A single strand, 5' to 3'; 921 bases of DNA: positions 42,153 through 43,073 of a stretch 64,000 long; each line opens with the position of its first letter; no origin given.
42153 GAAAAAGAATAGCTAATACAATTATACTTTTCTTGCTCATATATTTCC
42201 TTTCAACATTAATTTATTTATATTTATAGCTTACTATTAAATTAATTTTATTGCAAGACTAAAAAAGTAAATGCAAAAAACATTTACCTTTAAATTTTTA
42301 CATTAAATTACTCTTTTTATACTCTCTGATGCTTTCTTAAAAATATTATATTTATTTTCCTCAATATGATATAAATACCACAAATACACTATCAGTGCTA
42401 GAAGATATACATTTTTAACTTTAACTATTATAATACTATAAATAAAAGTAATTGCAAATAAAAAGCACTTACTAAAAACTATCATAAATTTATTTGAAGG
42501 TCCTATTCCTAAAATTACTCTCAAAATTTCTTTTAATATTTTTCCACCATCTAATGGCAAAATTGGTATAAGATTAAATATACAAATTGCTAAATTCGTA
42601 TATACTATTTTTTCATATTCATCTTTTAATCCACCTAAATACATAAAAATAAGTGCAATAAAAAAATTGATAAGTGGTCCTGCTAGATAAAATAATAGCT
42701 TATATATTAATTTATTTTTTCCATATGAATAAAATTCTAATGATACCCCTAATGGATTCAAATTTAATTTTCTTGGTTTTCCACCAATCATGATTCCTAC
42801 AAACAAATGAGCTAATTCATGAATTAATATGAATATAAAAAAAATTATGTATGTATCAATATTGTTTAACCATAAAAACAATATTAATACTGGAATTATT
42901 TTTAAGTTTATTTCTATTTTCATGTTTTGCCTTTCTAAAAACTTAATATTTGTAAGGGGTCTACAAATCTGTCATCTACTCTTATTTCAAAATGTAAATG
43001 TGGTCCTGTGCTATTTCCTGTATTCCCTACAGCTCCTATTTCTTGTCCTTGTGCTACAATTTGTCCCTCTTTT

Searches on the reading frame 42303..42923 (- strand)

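Call 25: search_protein_families(library=pfam, proteins=[window:42303-42923:-], max_evalue=0.001)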
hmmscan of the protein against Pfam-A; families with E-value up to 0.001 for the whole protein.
window:42303-42923:- (206 aa): 2 families
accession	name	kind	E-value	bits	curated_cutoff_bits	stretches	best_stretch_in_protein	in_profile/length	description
PF02163.28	Peptidase_M50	-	1.4e-13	51.1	27.2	2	106-155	166-215/221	Peptidase family M50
PF13398.12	Peptidase_M50B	-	9.6e-07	29.1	26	1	12-115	5-104/201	Peptidase M50B-like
